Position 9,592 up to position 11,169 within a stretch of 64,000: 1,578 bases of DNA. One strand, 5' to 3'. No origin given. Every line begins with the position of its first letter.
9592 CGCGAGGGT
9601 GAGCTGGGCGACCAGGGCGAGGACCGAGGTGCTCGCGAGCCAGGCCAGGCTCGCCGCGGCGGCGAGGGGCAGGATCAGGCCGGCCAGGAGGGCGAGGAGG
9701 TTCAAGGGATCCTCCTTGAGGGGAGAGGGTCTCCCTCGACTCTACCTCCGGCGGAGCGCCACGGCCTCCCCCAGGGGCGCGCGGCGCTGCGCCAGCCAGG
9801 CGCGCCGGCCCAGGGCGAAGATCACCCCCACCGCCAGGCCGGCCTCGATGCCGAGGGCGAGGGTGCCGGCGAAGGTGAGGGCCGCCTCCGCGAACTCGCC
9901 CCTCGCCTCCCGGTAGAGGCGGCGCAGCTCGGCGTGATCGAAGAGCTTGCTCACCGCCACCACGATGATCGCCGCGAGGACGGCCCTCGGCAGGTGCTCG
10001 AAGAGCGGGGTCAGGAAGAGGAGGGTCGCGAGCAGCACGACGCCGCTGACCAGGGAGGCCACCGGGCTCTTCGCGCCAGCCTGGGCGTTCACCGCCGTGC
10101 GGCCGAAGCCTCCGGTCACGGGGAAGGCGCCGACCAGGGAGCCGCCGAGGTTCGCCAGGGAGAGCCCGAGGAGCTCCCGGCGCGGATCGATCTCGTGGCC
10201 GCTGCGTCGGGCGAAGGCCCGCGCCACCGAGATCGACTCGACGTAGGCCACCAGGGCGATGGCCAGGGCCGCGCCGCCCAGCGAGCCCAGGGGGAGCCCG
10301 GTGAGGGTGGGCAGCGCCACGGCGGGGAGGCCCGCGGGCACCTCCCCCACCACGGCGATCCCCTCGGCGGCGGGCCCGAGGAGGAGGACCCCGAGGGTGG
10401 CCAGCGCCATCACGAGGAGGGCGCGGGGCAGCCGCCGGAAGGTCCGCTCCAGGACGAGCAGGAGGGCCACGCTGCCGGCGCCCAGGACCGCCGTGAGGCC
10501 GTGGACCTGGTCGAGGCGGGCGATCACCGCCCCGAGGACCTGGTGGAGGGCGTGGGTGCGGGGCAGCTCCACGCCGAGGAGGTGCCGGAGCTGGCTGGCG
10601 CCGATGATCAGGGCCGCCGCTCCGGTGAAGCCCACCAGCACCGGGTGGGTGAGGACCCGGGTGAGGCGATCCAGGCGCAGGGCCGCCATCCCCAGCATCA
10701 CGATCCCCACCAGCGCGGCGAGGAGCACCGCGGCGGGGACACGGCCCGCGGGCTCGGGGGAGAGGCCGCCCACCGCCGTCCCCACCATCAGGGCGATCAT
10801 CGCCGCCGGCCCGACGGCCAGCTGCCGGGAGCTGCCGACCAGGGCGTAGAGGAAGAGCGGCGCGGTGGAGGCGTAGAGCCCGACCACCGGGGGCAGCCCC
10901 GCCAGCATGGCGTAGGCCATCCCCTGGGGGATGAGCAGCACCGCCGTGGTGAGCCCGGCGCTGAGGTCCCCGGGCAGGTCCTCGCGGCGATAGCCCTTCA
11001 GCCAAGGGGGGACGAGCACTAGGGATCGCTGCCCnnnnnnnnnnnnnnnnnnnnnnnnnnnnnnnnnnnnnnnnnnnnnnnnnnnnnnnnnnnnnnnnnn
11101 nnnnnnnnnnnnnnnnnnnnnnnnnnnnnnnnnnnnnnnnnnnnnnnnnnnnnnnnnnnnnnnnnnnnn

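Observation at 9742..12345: STAS-less SulP transporter / persulfide-dioxygenase-like MBL / rhodanese gene cluster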

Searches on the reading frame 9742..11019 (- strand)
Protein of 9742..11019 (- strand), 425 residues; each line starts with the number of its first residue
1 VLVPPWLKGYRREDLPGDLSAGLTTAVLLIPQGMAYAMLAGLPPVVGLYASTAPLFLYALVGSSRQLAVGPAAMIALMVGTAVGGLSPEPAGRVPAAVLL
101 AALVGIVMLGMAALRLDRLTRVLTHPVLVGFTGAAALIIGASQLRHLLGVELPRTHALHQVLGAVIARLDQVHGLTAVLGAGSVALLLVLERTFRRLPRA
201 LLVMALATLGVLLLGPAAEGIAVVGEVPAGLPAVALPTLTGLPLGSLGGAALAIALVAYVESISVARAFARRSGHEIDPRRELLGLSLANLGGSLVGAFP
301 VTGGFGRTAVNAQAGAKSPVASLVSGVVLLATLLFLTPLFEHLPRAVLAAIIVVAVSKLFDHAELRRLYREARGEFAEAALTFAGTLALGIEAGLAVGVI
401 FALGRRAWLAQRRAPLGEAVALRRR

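Call 3: search_protein_families(library=pfam, proteins=[window:9742-11019:-], max_evalue=0.01)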
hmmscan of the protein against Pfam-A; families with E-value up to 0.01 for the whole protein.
window:9742-11019:- (425 aa): 1 family
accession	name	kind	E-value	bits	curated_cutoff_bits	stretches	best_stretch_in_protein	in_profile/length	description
PF00916.26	Sulfate_transp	-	4.1e-94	315.9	23.2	1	16-376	2-374/380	Sulfate permease family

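Call 4: search_protein_families(library=ncbifam, proteins=[window:9742-11019:-], max_evalue=0.01)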
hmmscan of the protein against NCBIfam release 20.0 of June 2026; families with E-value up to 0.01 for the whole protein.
window:9742-11019:- (425 aa): 3 families
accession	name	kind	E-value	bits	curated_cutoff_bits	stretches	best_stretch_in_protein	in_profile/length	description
TIGR00815.1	sulP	subfamily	9.8e-98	328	380.45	1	6-411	5-426/565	sulfate permease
NF008660.1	PRK11660.1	equivalog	2.7e-38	131.7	614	2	6-225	20-234/572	C4-dicarboxylic acid transporter DauA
NF050096.1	BicarbTportBicA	equivalog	6.4e-29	100.9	880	1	13-371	10-369/547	bicarbonate transporter BicA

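Call 6: search_solved_structures(query=window:9742-11019:-, show_alignments=1)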
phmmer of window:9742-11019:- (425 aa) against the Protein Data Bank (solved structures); distinct sequences matched with E-value up to 0.001: 22.
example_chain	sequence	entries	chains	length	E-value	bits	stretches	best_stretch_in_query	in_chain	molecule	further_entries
7lhv_A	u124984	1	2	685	1.7e-82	280.8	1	6-404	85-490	Sulfate transporter 4.1, chloroplastic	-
7v73_A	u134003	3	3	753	2.1e-73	250.8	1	5-405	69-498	Prestin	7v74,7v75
9u9f_A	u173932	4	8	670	1.7e-61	211.6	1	6-403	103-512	SULTR-like phosphorus distribution transporter | Os06g0143700 protein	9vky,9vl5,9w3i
9iar_B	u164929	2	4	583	9.8e-61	209.1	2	212-403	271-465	Sodium-independent sulfate anion transporter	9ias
8opq_A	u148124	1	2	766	9.5e-56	192.7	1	5-403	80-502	Solute carrier family 26 member 6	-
7s8x_A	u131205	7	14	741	1.3e-51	179.1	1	3-405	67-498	Prestin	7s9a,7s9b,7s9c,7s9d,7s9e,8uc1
7lgu_A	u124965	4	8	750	3e-51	177.9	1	3-404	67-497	Prestin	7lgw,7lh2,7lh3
7sun_A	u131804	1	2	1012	2e-50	175.2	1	3-404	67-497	Prestin, Enhanced Yellow Fluorescent Protein chimera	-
9nf7_A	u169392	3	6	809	8.7e-46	159.9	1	5-397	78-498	Sulfate transporter | Probable Sulfate permease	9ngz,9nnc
7wk1_A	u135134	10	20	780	1.5e-41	146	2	89-403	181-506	Pendrin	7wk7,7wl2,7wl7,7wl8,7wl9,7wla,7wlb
9ikv_A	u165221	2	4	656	1.1e-40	143.1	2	79-403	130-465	Anion exchange transporter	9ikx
8sgw_C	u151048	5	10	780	5e-39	137.6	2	80-402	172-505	Pendrin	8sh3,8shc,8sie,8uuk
7xuj_A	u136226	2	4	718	1.9e-38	135.7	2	89-403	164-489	Chloride anion exchanger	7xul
7xuh_A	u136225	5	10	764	2.4e-38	135.4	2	89-403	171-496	Chloride anion exchanger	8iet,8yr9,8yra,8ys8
8x1q_A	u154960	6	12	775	2.6e-38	135.3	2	89-403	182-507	Chloride anion exchanger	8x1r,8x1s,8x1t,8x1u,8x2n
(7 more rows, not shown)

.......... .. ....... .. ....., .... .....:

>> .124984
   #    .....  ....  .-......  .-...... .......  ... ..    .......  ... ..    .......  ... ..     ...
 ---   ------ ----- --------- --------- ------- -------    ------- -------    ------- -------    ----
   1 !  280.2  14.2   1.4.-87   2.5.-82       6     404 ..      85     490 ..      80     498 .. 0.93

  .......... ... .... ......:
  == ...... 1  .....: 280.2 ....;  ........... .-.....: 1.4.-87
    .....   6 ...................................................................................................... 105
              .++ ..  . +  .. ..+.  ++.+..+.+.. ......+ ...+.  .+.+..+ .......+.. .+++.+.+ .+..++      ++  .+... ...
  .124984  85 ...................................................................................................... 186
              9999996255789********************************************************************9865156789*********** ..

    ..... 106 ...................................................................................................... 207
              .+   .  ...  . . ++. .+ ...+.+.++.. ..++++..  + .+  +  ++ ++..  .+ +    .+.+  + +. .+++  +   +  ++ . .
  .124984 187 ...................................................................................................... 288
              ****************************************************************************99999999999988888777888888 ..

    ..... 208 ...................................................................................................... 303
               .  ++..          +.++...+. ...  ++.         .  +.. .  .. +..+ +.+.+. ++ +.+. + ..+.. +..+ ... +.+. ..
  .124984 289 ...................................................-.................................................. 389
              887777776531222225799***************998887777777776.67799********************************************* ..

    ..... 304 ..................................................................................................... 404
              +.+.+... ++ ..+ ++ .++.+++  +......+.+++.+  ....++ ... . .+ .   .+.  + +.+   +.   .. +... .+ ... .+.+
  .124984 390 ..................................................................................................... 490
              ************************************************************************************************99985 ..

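Call 8: find_homologous_proteins(query=window:9742-11019:-, max_evalue=1e-20)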
Query window:9742-11019:- (425 aa): 6538 proteins with E <= 1e-20 among 8000 candidates; the best 120 are listed.
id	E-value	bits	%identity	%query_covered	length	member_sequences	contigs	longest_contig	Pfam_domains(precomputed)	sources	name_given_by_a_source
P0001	5.0e-249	844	100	100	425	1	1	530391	PF00916.27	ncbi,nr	ncbi:MAG: SulP family inorganic anion transporter [Deltaproteobacteria bacterium]|nr:SulP family ino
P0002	8.8e-121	422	56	93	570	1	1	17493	PF01740.27,PF00916.27,PF13466.13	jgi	jgi:SulP family sulfate permease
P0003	3.0e-120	420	57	93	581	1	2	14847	PF01740.27,PF00916.27,PF13466.13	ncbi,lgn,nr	ncbi:MAG: sodium-independent anion transporter [Proteobacteria bacterium]|nr:MAG: sodium-independent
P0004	1.1e-119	418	58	93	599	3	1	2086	PF01740.27,PF00916.27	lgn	-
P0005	1.5e-119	418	57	94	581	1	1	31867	PF01740.27,PF00916.27,PF13466.13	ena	-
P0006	3.0e-119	417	57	93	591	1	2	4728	PF01740.27,PF00916.27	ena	-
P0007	7.9e-119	415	55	93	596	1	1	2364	PF01740.27,PF00916.27,PF13466.13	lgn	-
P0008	1.8e-118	414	56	94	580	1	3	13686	PF01740.27,PF00916.27,PF13466.13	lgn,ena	-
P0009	2.5e-118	414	57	93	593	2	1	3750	PF01740.27,PF00916.27,PF13466.13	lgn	-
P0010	2.5e-118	414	57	94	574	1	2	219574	PF01740.27,PF00916.27,PF13466.13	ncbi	ncbi:MAG: SulP family inorganic anion transporter [Nannocystales bacterium]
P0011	3.4e-118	413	57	92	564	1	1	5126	PF01740.27,PF00916.27,PF13466.13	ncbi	-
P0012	3.8e-118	413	54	93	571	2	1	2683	PF01740.27,PF00916.27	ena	-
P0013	5.8e-118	412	54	93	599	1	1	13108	PF01740.27,PF00916.27,PF13466.13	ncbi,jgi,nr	ncbi:MAG: solute carrier family 26 protein [Deltaproteobacteria bacterium]|nr:solute carrier family 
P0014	1.2e-117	411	53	93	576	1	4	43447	PF01740.27,PF00916.27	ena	-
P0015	1.3e-117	411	58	92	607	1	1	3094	PF01740.27,PF00916.27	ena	-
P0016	2.3e-117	410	58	93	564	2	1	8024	PF01740.27,PF00916.27,PF13466.13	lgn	-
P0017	3.7e-117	410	57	92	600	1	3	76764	PF01740.27,PF00916.27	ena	-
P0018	5.7e-117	409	57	93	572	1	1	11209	PF01740.27,PF00916.27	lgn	-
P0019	1.1e-116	408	56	90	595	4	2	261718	PF01740.27,PF00916.27,PF13466.13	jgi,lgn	jgi:SulP family sulfate permease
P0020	1.2e-116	408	57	93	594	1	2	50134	PF01740.27,PF00916.27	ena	-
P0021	1.3e-116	408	54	93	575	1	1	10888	PF01740.27,PF00916.27,PF13466.13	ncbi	-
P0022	2.1e-116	407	56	94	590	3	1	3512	PF01740.27,PF00916.27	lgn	-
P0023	2.1e-116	407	54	92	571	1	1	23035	PF01740.27,PF00916.27,PF13466.13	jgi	jgi:SulP family sulfate permease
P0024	3.8e-116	406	55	96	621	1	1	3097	PF01740.27,PF00916.27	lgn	-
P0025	6.0e-116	406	53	93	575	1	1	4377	PF01740.27,PF00916.27,PF13466.13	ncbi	-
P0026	8.3e-116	405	53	93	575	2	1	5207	PF01740.27,PF00916.27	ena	-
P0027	9.0e-116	405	54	97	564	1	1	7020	PF01740.27,PF00916.27,PF13466.13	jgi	jgi:sulfate permease, SulP family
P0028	1.0e-115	405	57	92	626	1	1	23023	PF01740.27,PF00916.27,PF13466.13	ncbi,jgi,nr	ncbi:MAG: solute carrier family 26 protein [Deltaproteobacteria bacterium]|jgi:SulP family sulfate p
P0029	1.3e-115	405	56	92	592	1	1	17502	PF01740.27,PF00916.27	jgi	jgi:SulP family sulfate permease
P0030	1.3e-115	405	56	93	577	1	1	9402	PF01740.27,PF00916.27,PF13466.13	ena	-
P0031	1.5e-115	405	55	93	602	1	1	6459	PF01740.27,PF00916.27,PF13466.13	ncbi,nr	ncbi:MAG: solute carrier family 26 protein [Myxococcales bacterium]|nr:solute carrier family 26 prot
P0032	1.6e-115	404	56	93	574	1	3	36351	PF01740.27,PF00916.27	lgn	-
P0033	1.7e-115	404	54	94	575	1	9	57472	PF01740.27,PF00916.27,PF13466.13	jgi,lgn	-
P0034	1.7e-115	404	55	92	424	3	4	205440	PF00916.27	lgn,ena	-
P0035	1.8e-115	404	54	94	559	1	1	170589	PF01740.27,PF00916.27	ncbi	-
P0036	2.0e-115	404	54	93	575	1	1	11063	PF01740.27,PF00916.27,PF13466.13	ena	-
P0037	2.0e-115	404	55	92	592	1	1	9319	PF01740.27,PF00916.27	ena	-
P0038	2.6e-115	404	56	92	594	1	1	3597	PF01740.27,PF00916.27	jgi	jgi:SulP family sulfate permease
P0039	2.9e-115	404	54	93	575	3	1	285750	PF01740.27,PF00916.27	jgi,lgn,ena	-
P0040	3.4e-115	403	55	93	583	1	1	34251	PF01740.27,PF00916.27,PF13466.13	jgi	jgi:SulP family sulfate permease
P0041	3.7e-115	403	56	93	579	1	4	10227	PF01740.27,PF00916.27,PF13466.13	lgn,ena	-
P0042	5.0e-115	403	56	92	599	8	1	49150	PF01740.27,PF00916.27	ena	-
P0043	5.5e-115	403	55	94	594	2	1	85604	PF01740.27,PF00916.27,PF13466.13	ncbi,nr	ncbi:MAG: solute carrier family 26 protein [Sandaracinaceae bacterium]|nr:solute carrier family 26 p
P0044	6.2e-115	402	53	96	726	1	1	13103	PF01740.27,PF00916.27,PF13466.13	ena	-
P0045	7.7e-115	402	54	93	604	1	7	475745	PF01740.27,PF00916.27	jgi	jgi:SulP family sulfate permease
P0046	8.4e-115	402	57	92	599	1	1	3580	PF01740.27,PF00916.27,PF13466.13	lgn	-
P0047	9.1e-115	402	56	93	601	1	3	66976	PF01740.27,PF00916.27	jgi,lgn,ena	-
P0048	9.5e-115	402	55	93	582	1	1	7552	PF01740.27,PF00916.27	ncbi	-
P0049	9.6e-115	402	55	93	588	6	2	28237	PF01740.27,PF00916.27,PF13466.13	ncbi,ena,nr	ncbi:MAG: solute carrier family 26 protein [Myxococcales bacterium]|nr:solute carrier family 26 prot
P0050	9.9e-115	402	55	93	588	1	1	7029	PF01740.27,PF00916.27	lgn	-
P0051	1.3e-114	401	55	93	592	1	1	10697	PF01740.27,PF00916.27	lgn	-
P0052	1.5e-114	401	53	93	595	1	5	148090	PF01740.27,PF00916.27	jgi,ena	-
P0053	1.6e-114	401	54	96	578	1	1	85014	PF01740.27,PF00916.27,PF13466.13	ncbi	-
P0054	2.4e-114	401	49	94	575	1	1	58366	PF01740.27,PF00916.27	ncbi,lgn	ncbi:MAG: solute carrier family 26 protein [Gracilimonas sp.]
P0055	2.5e-114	400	55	96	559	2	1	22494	PF01740.27,PF00916.27,PF13466.13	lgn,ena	-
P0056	3.1e-114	400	55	93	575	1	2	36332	PF01740.27,PF00916.27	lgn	-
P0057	3.5e-114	400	53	93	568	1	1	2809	PF01740.27,PF00916.27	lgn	-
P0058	3.7e-114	400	56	92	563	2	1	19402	PF01740.27,PF00916.27,PF13466.13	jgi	jgi:SulP family sulfate permease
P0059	4.0e-114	400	57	92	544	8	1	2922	PF01740.27,PF00916.27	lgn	-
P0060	5.0e-114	399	54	91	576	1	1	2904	PF01740.27,PF00916.27,PF13466.13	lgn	-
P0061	5.2e-114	399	56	90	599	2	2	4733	PF01740.27,PF00916.27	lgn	-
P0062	5.3e-114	399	54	93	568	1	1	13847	PF01740.27,PF00916.27,PF13466.13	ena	-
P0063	5.5e-114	399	54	93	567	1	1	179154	PF01740.27,PF00916.27,PF13466.13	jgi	jgi:SulP family sulfate permease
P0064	5.6e-114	399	52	94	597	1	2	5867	PF01740.27,PF00916.27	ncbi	-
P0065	5.9e-114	399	56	92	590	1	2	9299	PF01740.27,PF00916.27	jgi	jgi:SulP family sulfate permease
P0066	6.7e-114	399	53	95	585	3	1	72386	PF01740.27,PF00916.27,PF13466.13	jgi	-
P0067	6.9e-114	399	55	93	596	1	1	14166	PF01740.27,PF00916.27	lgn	-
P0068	7.2e-114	399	55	93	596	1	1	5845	PF01740.27,PF00916.27,PF13466.13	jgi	jgi:SulP family sulfate permease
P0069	7.9e-114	399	55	92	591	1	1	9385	PF01740.27,PF00916.27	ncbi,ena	-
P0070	8.2e-114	399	54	92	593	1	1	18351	PF01740.27,PF00916.27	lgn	-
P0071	8.3e-114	399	55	94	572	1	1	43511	PF01740.27,PF00916.27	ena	-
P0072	8.4e-114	399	54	96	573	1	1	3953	PF01740.27,PF00916.27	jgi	jgi:SulP family sulfate permease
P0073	8.4e-114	399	55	93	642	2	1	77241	PF01740.27,PF00916.27,PF13466.13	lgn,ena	-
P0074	9.6e-114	399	49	94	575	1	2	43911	PF01740.27,PF00916.27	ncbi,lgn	ncbi:MAG: solute carrier family 26 protein [Gracilimonas sp.]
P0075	9.6e-114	399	57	93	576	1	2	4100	PF01740.27,PF00916.27,PF13466.13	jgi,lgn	-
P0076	9.6e-114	399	54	92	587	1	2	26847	PF01740.27,PF00916.27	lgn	-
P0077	1.0e-113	398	51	95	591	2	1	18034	PF01740.27,PF00916.27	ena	-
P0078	1.1e-113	398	57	92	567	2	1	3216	PF01740.27,PF00916.27,PF13466.13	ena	-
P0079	1.2e-113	398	58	93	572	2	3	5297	PF01740.27,PF00916.27,PF13466.13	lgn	-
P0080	1.4e-113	398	55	92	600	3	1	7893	PF01740.27,PF00916.27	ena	-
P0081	1.6e-113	398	54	93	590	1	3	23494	PF01740.27,PF00916.27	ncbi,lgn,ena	-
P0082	2.2e-113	397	56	93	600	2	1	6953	PF01740.27,PF00916.27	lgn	-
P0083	2.3e-113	397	49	96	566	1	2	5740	PF01740.27,PF00916.27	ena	-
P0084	2.3e-113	397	55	93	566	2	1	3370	PF01740.27,PF00916.27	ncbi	ncbi:MAG: SulP family sulfate permease [Kiritimatiellia bacterium]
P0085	2.7e-113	397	56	92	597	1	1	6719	PF01740.27,PF00916.27,PF13466.13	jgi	-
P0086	2.8e-113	397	53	93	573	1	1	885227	PF01740.27,PF00916.27,PF13466.13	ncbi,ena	-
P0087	4.0e-113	397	56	92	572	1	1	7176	PF01740.27,PF00916.27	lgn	-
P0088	4.3e-113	396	49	94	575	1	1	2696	PF01740.27,PF00916.27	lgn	-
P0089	4.3e-113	396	51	96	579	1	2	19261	PF01740.27,PF00916.27,PF13466.13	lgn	-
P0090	4.4e-113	396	55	93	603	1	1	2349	PF01740.27,PF00916.27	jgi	jgi:SulP family sulfate permease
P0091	4.5e-113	396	54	96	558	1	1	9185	PF01740.27,PF00916.27,PF13466.13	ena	-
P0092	5.1e-113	396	53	93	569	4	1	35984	PF01740.27,PF00916.27,PF13466.13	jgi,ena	-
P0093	6.0e-113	396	49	96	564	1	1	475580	PF01740.27,PF00916.27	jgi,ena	-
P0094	6.8e-113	396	54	94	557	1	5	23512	PF01740.27,PF00916.27,PF13466.13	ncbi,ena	-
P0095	7.2e-113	396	52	93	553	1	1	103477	PF01740.27,PF00916.27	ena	-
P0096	7.6e-113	396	54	94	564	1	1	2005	PF16983.12,PF01740.27,PF00916.27,PF13466.13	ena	-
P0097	9.0e-113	395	52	96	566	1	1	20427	PF01740.27,PF00916.27,PF13466.13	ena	-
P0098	9.6e-113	395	49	94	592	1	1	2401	PF01740.27,PF00916.27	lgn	-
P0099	1.2e-112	395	51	93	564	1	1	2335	PF01740.27,PF00916.27,PF13466.13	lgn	-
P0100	1.2e-112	395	51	94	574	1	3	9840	PF01740.27,PF00916.27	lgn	-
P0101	1.2e-112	395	49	96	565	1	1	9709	PF01740.27,PF00916.27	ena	-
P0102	1.4e-112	395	55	92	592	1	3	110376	PF01740.27,PF00916.27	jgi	jgi:sulfate permease, SulP family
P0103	1.7e-112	394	52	96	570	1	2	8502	PF01740.27,PF00916.27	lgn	-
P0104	1.8e-112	394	56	94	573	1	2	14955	PF01740.27,PF00916.27,PF13466.13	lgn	-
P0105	2.1e-112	394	53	92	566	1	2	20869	PF01740.27,PF00916.27,PF13466.13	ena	-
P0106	2.2e-112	394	48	94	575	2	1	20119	PF01740.27,PF00916.27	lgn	-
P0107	2.3e-112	394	55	94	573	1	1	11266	PF01740.27,PF00916.27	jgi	jgi:sulfate permease, SulP family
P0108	2.3e-112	394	48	94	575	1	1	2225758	PF01740.27,PF00916.27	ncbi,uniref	ncbi:SulP family inorganic anion transporter [Gracilimonas sp. Q87]|uniref:SulP family inorganic ani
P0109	2.3e-112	394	53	93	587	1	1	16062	PF01740.27,PF00916.27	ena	-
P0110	2.4e-112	394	50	94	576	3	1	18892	PF01740.27,PF00916.27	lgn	-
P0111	2.5e-112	394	56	93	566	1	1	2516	PF01740.27,PF00916.27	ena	-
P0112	2.6e-112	394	50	94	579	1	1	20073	PF01740.27,PF00916.27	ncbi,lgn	ncbi:MAG: solute carrier family 26 protein [Bacteroidota bacterium]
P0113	3.1e-112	394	52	94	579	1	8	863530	PF01740.27,PF00916.27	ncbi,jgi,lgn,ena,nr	ncbi:MAG: solute carrier family 26 protein [Lewinellaceae bacterium]|nr:solute carrier family 26 pro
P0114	3.2e-112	394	54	93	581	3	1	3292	PF01740.27,PF00916.27,PF13466.13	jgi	jgi:sulfate permease, SulP family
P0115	3.5e-112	393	52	94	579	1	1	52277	PF01740.27,PF00916.27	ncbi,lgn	ncbi:MAG: solute carrier family 26 protein [Saprospiraceae bacterium]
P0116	3.6e-112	393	52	95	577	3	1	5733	PF01740.27,PF00916.27,PF13466.13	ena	-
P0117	3.6e-112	393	53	96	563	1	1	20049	PF01740.27,PF00916.27,PF13466.13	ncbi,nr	ncbi:MAG: solute carrier 26 family protein [Gemmatimonadales bacterium]|nr:MAG: solute carrier 26 fa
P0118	3.6e-112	393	51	96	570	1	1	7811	PF01740.27,PF00916.27,PF13466.13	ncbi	-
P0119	3.7e-112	393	48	94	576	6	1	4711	PF01740.27,PF00916.27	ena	-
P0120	3.8e-112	393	52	93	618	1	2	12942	PF01740.27,PF00916.27,PF13466.13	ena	-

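Call 9: find_encoding_contigs(protein=P0034, flank=6000, max_places=4)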
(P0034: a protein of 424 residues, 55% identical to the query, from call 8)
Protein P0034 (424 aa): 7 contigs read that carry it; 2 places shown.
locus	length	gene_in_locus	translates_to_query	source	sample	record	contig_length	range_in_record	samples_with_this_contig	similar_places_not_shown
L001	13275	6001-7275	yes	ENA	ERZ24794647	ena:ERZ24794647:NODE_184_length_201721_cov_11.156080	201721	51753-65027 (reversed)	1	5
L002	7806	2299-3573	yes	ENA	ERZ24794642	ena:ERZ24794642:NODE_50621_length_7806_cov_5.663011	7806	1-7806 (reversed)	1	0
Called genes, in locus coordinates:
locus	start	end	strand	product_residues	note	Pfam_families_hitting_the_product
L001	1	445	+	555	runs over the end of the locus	PF00111:Fer2 (weak), PF13510:Fer2_4, PF10588:NADH-G_4Fe-4S_3, PF22117:Fer4_Nqo3, PF04879:Molybdop_Fe4S4 (weak), PF22151:Fer4_NDSU1 (weak), PF00384:Molybdopterin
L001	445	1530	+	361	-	PF00146:NADHdh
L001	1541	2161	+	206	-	PF13183:Fer4_8 (faint), PF13484:Fer4_16 (faint), PF12797:Fer4_2 (faint), PF12838:Fer4_7 (weak), PF13187:Fer4_9 (faint), PF00037:Fer4 (weak)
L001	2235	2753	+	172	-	PF13664:DUF4149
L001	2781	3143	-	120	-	PF00581:Rhodanese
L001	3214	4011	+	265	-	PF07638:Sigma70_ECF, PF12645:HTH_16 (weak), PF04542:Sigma70_r2, PF04545:Sigma70_r4, PF08281:Sigma70_r4_2, PF13490:zf-HC2 (weak)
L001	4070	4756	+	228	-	PF00753:Lactamase_B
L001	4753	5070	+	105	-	PF00581:Rhodanese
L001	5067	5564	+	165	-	PF04143:Sulf_transp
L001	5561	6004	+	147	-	PF20398:DUF6691, PF04143:Sulf_transp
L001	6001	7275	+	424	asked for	PF00916:Sulfate_transp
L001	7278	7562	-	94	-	-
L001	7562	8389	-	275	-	PF12710:HAD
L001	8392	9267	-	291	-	PF02737:3HCDH_N, PF00725:3HCDH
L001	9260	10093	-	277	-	PF00378:ECH_1, PF16113:ECH_2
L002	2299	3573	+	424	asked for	PF00916:Sulfate_transp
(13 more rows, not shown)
